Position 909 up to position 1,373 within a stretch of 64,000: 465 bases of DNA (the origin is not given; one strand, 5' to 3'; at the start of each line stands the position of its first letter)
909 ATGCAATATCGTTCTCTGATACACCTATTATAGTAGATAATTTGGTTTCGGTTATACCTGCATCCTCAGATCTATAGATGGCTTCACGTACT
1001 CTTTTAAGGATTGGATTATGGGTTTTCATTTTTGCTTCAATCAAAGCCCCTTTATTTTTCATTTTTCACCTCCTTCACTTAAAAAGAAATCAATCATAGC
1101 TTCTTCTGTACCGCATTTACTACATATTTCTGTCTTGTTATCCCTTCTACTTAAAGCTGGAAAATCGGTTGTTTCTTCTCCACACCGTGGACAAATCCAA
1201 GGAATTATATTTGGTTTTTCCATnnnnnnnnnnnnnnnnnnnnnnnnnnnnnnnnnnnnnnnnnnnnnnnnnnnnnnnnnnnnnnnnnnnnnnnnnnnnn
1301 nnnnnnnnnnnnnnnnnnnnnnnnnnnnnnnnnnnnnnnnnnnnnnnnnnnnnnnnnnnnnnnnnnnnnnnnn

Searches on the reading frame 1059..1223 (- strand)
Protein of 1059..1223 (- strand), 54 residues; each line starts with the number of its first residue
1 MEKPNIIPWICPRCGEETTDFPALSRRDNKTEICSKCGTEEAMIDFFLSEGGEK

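Call 5: search_protein_families(library=pfam, proteins=[window:1059-1223:-], max_evalue=1)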
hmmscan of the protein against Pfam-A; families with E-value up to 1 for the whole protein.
window:1059-1223:- (54 aa): 35 families (the best 25 are shown)
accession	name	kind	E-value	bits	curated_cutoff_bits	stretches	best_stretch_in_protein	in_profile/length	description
PF07754.17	HVO_2753_ZBP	-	0.00054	20.1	33.2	1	5-38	13-46/46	Small zinc finger protein HVO_2753-like, Zn-binding pocket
PF13240.11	Zn_Ribbon_1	-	0.00066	19.8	25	2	11-20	2-11/23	zinc-ribbon domain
PF09297.16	Zn_ribbon_NUD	-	0.0013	18.9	24.8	1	11-18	6-13/32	NADH pyrophosphatase zinc ribbon domain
PF09723.15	Zn_ribbon_8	-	0.0028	18.1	34.4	1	11-41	8-36/41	Zinc ribbon domain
PF14690.11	Zn_ribbon_ISL3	-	0.0035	18.1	25.5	1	8-18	2-12/47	zinc-finger of transposase IS204/IS1001/IS1096/IS1165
PF19335.5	HMBD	-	0.0036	17.7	23.6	0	9-20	2-13/28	Heavy metal binding domain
PF08274.17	Zn_Ribbon_YjdM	-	0.0061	17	30.8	1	9-17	20-28/30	PhnA Zinc-Ribbon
PF13248.11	Zn_ribbon_3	-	0.0068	16.3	27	0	11-16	5-10/26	zinc-ribbon domain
PF23477.1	zf_Tbcl_2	-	0.0086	16.2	27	0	8-19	5-16/37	Probable treble clef zinc finger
PF24460.1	DUF7575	-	0.0091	15.8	28.5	1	11-18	6-13/28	Domain of unknown function (DUF7575)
PF08271.17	Zn_Ribbon_TF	-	0.015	15.3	29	1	10-39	2-27/43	TFIIB zinc-binding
PF01096.23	Zn_ribbon_TFIIS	-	0.019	15.2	21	0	34-43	3-12/39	Transcription factor S-II (TFIIS)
PF23165.1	zf-C2H2_FBX41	-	0.021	14.7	24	1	8-19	2-12/30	F-box only protein 41 C2H2 zinc finger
PF24463.1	DUF7577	-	0.025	14.6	28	0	9-17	3-11/27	Domain of unknown function (DUF7577)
PF12773.13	DZR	-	0.032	14.9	27.3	1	11-40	15-33/45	Double zinc ribbon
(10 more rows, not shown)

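Call 6: search_protein_families(library=ncbifam, proteins=[window:1059-1223:-], max_evalue=1)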
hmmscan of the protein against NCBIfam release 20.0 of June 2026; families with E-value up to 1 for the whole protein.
window:1059-1223:- (54 aa): 17 families
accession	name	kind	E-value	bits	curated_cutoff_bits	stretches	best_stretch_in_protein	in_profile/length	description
TIGR03831.1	YgiT_finger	domain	0.00043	20.5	20.2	1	5-17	29-41/46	YgiT-type zinc finger protein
NF047912.1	ECs_2282_CxxC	subfamily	0.00075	19.4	37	1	9-40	3-36/60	ECs_2282 family putative zinc-binding protein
NF011481.0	PRK14890.1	equivalog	0.0024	17.8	61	1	8-38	27-57/61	putative Zn-ribbon RNA-binding protein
TIGR02605.1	CxxC_CxxC_SSSS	subfamily_domain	0.0049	16.9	31.3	1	10-42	7-37/52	FmdB family zinc ribbon protein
TIGR04272.1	cxxc_cxxc_Mbark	domain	0.0052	16.5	36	0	31-40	5-14/37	CxxC-x17-CxxC domain-containing protein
NF041913.1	HVO_2142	equivalog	0.0063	16.4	90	0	28-41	8-21/48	HVO_2142 family zinc finger protein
NF045720.1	rubredox_RCKP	subfamily_domain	0.0079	15.8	45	0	9-17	4-12/34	RCKP-type rubredoxin-like domain-containing protein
NF038384.1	zinc_YnfU_fam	subfamily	0.018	14.6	36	1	10-39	18-46/52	YnfU family zinc-binding protein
NF033497.1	rubre_like_arch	subfamily_domain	0.02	14.6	32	1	8-17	16-25/34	rubrerythrin-like domain-containing protein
NF004424.0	PRK05766.1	equivalog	0.023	14.5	54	1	23-45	8-30/54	30S ribosomal protein S14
NF011482.0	PRK14892.1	equivalog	0.024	14.5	109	1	9-43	22-54/101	putative transcription elongation factor Elf1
NF009623.0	PRK13130.1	equivalog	0.029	14.5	68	0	10-19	19-28/56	RNA-protein complex protein Nop10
NF000612.0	PRK00019.1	equivalog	0.054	13.1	70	1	9-37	14-41/72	50S ribosomal protein L31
TIGR03830.1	CxxCG_CxxCG_HTH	subfamily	0.086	12.6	61.8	1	6-24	29-47/127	type II TA system antitoxin MqsA family protein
NF001669.0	PRK00432.1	equivalog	0.14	12.1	54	0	30-41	25-35/58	30S ribosomal protein S27ae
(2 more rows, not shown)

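Call 7: search_protein_families(library=phrogs, proteins=[window:1059-1223:-], max_evalue=1)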
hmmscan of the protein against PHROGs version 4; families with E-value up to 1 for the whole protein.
window:1059-1223:- (54 aa): 29 families (the best 25 are shown)
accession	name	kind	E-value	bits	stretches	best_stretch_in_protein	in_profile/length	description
phrog_2945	-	unknown function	6e-13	49.4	1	5-42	6-43/68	-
phrog_1076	-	transcription regulation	1e-05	26.1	1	2-43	89-129/339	FmdB-like transcriptional regulator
phrog_9308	-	unknown function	3.7e-05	24.2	1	5-44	201-244/300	-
phrog_6105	-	unknown function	0.00074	20.8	1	11-45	7-43/116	-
phrog_38225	-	unknown function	0.0019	18.7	1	10-19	17-26/36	-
phrog_25658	-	unknown function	0.009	17.1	1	11-35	10-33/58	-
phrog_2255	-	DNA, RNA and nucleotide metabolism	0.018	15.5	1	10-48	32-70/211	HNH endonuclease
phrog_5104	-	unknown function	0.019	15.6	1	9-44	56-90/228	-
phrog_23920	-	unknown function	0.021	15.8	1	11-42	7-37/62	-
phrog_6422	-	moron, auxiliary metabolic gene and host takeover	0.027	15.9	1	5-40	4-39/120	Lar-like restriction alleviation protein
phrog_11793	-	unknown function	0.03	15.1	1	2-16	40-54/65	-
phrog_4852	-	unknown function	0.047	14.4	1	7-40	12-38/194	-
phrog_2340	-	DNA, RNA and nucleotide metabolism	0.053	14.6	0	28-47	5-24/171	endonuclease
phrog_5602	-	unknown function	0.065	13.9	0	33-45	20-32/60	-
phrog_1305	-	DNA, RNA and nucleotide metabolism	0.07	13.5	1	4-29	12-37/226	DNA binding protein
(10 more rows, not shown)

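Call 8: find_encoding_contigs(protein=window:1062-1223:-, flank=10000, max_places=10)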
Protein window:1062-1223:- (54 aa): 5 contigs read that carry it; 5 places shown.
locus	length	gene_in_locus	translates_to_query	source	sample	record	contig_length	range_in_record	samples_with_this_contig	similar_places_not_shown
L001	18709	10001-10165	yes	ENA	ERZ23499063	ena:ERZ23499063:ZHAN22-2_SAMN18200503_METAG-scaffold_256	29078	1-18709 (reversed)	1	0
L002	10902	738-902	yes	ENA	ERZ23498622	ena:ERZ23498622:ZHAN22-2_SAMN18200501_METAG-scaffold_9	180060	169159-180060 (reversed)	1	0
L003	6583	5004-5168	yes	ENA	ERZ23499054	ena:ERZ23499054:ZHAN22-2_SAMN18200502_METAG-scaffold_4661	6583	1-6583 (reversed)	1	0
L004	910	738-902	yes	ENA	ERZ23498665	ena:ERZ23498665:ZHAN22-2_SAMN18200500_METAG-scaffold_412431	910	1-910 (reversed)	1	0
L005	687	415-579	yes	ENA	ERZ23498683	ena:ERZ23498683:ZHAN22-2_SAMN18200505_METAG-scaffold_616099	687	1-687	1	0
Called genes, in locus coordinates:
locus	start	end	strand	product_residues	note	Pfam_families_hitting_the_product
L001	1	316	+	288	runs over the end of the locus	PF07460:NUMOD3 (weak)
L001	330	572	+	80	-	-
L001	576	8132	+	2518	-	PF10102:DUF2341, PF25788:Ig_Rha78A_N, PF13620:CarboxypepD_reg, PF13715:CarbopepD_reg_2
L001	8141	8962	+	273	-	-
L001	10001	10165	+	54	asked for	-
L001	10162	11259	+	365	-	PF00004:AAA (weak), PF07728:AAA_5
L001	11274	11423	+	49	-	-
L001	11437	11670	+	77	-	-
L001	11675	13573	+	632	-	PF11775:CobT_C (faint), PF00092:VWA (weak)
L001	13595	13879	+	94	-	-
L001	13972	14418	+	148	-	-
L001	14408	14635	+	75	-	-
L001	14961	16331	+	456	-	PF14239:RRXRR, PF01844:HNH, PF13395:HNH_4 (weak), PF14279:HNH_5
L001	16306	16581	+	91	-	-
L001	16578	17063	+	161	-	-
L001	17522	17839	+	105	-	-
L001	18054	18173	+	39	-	-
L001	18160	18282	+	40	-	-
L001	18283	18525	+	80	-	-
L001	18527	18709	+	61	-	?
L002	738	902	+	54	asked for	-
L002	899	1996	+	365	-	PF00004:AAA (weak), PF07728:AAA_5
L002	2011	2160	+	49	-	-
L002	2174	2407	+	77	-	-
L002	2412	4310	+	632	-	PF11775:CobT_C (faint), PF00092:VWA (weak)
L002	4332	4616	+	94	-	-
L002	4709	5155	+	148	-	-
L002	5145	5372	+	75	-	-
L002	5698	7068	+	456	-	PF14239:RRXRR, PF01844:HNH, PF13395:HNH_4 (weak), PF14279:HNH_5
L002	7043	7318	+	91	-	-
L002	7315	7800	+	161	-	-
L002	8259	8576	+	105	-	-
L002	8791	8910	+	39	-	-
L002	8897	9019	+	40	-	-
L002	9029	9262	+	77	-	-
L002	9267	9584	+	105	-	-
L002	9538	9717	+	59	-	-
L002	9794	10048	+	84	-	-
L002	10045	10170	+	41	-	-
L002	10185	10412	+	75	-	-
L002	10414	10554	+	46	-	-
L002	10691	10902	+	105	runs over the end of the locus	-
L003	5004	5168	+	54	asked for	-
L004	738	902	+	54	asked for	-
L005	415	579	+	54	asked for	-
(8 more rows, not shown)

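Call 11: search_protein_families(library=pfam, proteins=[L002:899-1993:+, L002:2011-2157:+, L002:2174-2404:+, L002:2412-4307:+, L002:4332-4613:+, L002:4709-5152:+, L002:5145-5369:+], max_evalue=0.1)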
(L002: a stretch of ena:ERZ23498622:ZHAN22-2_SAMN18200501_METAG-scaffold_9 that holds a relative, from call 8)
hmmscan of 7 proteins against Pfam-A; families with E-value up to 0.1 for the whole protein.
L002:899-1993:+ (365 aa): 12 families
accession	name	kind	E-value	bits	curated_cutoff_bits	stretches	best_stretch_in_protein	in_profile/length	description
PF07728.20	AAA_5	-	3.4e-16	60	22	1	129-266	1-139/139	AAA domain (dynein-related subfamily)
PF00004.35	AAA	-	6.8e-07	30.2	21.2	1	130-266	1-123/131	ATPase family associated with various cellular activities (AAA)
PF13401.12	AAA_22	-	0.00058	20.6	27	1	130-225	8-116/130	AAA domain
PF00158.32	Sigma54_activat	-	0.0028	17.8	20.2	1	114-221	9-119/168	Sigma-54 interaction domain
PF13173.12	AAA_14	-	0.0039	17.6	27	0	130-228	5-94/129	AAA domain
PF00493.29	MCM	-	0.009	15.6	23.3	1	111-238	41-163/224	MCM P-loop domain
PF13412.12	HTH_24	-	0.013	15.5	21.9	1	30-64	14-48/48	Winged helix-turn-helix DNA-binding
PF13191.12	AAA_16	-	0.016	16.1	32.6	1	128-153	25-50/167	AAA ATPase domain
PF20030.5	bpMoxR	-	0.022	14.3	27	1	108-209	12-111/205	MoxR domain in the MoxR-vWA-beta-propeller ternary systems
PF00005.33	ABC_tran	-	0.037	15.1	25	0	118-150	2-34/137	ABC transporter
PF21984.2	DnaD_N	-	0.049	14.2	27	0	35-74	37-76/101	DnaD N-terminal domain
PF04182.18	B-block_TFIIIC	-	0.056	13.9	22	0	26-73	11-54/73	B-block binding subunit of TFIIIC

L002:2011-2157:+ (49 aa): 0 families

L002:2174-2404:+ (77 aa): 0 families

L002:2412-4307:+ (632 aa): 4 families
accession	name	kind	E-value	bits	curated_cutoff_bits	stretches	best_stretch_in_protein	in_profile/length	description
PF11775.14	CobT_C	-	5.6e-06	26.6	21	1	430-516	2-86/220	Cobalamin biosynthesis protein CobT VWA domain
PF00092.34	VWA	-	6.5e-06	26.9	23.8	1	443-593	2-140/174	von Willebrand factor type A domain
PF05762.20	VWA_CoxE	-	0.0035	17.2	26.4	1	396-458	12-75/222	VWA domain containing CoxE-like protein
PF18114.7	Suv3_N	-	0.055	14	24.2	0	533-573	63-102/116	Suv3 helical N-terminal domain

L002:4332-4613:+ (94 aa): 0 families

L002:4709-5152:+ (148 aa): 1 family
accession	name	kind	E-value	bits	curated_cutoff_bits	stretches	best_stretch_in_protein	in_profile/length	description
PF06304.16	DUF1048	-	0.049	14.5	29.6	1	110-139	5-33/102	Protein of unknown function (DUF1048)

L002:5145-5369:+ (75 aa): 2 families
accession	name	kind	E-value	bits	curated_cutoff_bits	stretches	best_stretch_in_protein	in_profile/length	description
PF17328.7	DUF5366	-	0.029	14.9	25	1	13-73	89-151/158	Family of unknown function (DUF5366)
PF11188.13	DUF2975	-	0.1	13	27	0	19-71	69-115/130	Protein of unknown function (DUF2975)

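Call 12: search_protein_families(library=phrogs, proteins=[L002:899-1993:+, L002:2011-2157:+, L002:2174-2404:+, L002:2412-4307:+, L002:4332-4613:+, L002:4709-5152:+, L002:5145-5369:+], max_evalue=0.1)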
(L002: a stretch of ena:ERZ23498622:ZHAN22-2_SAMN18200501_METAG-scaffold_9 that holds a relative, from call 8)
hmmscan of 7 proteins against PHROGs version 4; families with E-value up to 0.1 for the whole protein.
L002:899-1993:+ (365 aa): 13 families
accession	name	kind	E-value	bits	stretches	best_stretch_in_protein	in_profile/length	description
phrog_249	-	moron, auxiliary metabolic gene and host takeover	7.3e-24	85.8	1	85-345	89-354/380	porphyrin biosynthesis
phrog_16448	-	other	1.8e-15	57.3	1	85-342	412-656/680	ATPase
phrog_168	-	DNA, RNA and nucleotide metabolism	2.3e-10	41.7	1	100-358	13-250/314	clamp loader of DNA polymerase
phrog_1297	-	other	4.1e-07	30.3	1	112-220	10-125/356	ATPase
phrog_50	-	DNA, RNA and nucleotide metabolism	7.2e-05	23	1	93-152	333-394/570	DnaC-like helicase loader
phrog_4871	-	other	0.00049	19.6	1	44-160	132-246/764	ATP-dependent protease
phrog_3757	-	unknown function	0.00051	20.5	1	107-162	105-161/367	-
phrog_21479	-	unknown function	0.0058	17.6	1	111-153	10-52/68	-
phrog_3277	-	DNA, RNA and nucleotide metabolism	0.01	16.7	1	128-151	11-34/168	DnaC-like helicase loader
phrog_6841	-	unknown function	0.014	15.3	1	126-154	53-81/470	-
phrog_10401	-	other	0.047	13.4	0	104-161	442-494/667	ATPase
phrog_5846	-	DNA, RNA and nucleotide metabolism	0.059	13.6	1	106-208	14-107/380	clamp loader of DNA polymerase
phrog_30773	-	unknown function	0.087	12.1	0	124-207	193-267/666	-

L002:2011-2157:+ (49 aa): 0 families

L002:2174-2404:+ (77 aa): 1 family
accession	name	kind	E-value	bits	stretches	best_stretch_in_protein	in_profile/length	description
phrog_33101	-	unknown function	0.0019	19.5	1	1-65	34-102/116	-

L002:2412-4307:+ (632 aa): 3 families
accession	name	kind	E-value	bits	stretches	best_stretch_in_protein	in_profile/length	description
phrog_1576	-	unknown function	2.4e-17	63.9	2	194-584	281-688/729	-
phrog_459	-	other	0.0012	18.7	1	24-453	9-423/736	peptidase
phrog_5298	-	moron, auxiliary metabolic gene and host takeover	0.0075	16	0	254-566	291-590/645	cobalamin biosynthesis protein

L002:4332-4613:+ (94 aa): 0 families

L002:4709-5152:+ (148 aa): 1 family
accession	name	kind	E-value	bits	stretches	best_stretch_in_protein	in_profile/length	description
phrog_36907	-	unknown function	4e-16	60.1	1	9-134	99-222/224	-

L002:5145-5369:+ (75 aa): 0 families

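Call 13: search_dna_similar(query=L002:899-1993:+, collection=phages, mode=protein, max_rows=30, max_evalue=0.001)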
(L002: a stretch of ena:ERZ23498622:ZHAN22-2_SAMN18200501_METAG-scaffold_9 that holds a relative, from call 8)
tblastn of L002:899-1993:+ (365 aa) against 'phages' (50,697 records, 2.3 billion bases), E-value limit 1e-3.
Records with a match: 20; places in all: 20; records where one place covers at least 80% of the query: 0.
Best place of each record, by identity: <60% 20.
By first word of the organism name: Gordonia 13; Bacteriophage 3; Brevibacterium 2; Staphylococcus 1; Bacteroides 1.
By host as written in the record: Gordonia rubripertincta NRRL B-16540 9; - 4; Gordonia malaquae CON67 2; Brevibacterium fuscum NRRL B-14687 SEA 2; Staphylococcus aureus 1; Gordonia rubripertincta NRRL B-16540 SEA 1; Bacteroides salyersiae BSC162 1.
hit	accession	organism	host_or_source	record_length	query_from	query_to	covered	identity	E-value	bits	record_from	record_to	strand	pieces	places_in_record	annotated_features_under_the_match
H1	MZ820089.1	Gordonia phage ChisanaKitsune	Gordonia rubripertincta NRRL B-16540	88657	100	323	61%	27.1%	4e-8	61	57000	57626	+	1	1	69: AAA-ATPase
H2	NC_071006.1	Gordonia phage ChisanaKitsune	Gordonia rubripertincta NRRL B-16540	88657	100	323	61%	27.1%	4e-8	61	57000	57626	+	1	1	69: porphyrin biosynthesis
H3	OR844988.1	Staphylococcus phage SA 1306 Kay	Staphylococcus aureus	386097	116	346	63%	24.5%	1e-15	84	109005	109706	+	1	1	record has no annotation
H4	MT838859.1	Bacteriophage sp.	human fecal samples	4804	110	286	48%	31.7%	2e-10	69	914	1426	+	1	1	record has no annotation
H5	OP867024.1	Gordonia phage Hanem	Gordonia rubripertincta NRRL B-16540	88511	121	323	56%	27.4%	5e-8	61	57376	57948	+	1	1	71: AAA ATPase domain protein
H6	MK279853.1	Gordonia phage Gray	Gordonia rubripertincta NRRL B-16540 SEA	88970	121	323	56%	27.4%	5e-8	61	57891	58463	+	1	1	72: AAA-ATPase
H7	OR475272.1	Gordonia Phage Schomber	Gordonia rubripertincta NRRL B-16540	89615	121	323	56%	27.4%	5e-8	61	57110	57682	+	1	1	70: AAA-ATPase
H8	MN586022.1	Gordonia phage Chidiebere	Gordonia rubripertincta NRRL B-16540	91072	121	323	56%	27.4%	5e-8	61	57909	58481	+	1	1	72: AAA-ATPase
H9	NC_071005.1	Gordonia phage Chidiebere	Gordonia rubripertincta NRRL B-16540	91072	121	323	56%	27.4%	5e-8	61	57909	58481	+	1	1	72: porphyrin biosynthesis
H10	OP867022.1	Gordonia phage Kabocha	Gordonia rubripertincta NRRL B-16540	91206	121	323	56%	27.4%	5e-8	61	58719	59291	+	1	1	73: AAA-ATPase domain protein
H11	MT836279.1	Bacteriophage sp.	human fecal samples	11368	110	314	56%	26.8%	4e-12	73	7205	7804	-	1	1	record has no annotation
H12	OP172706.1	Bacteroides phage BS162P1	Bacteroides salyersiae BSC162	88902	129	346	60%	24.2%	2e-7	59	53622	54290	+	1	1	hypothetical protein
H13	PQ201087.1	Gordonia phage UBSmoodge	soil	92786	100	266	46%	30.2%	4e-8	61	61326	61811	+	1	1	74: AAA-ATPase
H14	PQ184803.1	Gordonia phage FlyingTortilla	Gordonia rubripertincta NRRL B-16540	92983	100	266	46%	30.2%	5e-8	61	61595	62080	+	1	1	73: AAA-ATPase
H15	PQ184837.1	Gordonia phage ScarletRaider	Gordonia rubripertincta NRRL B-16540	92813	100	266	46%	30.2%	6e-8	61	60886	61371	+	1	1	72: AAA-ATPase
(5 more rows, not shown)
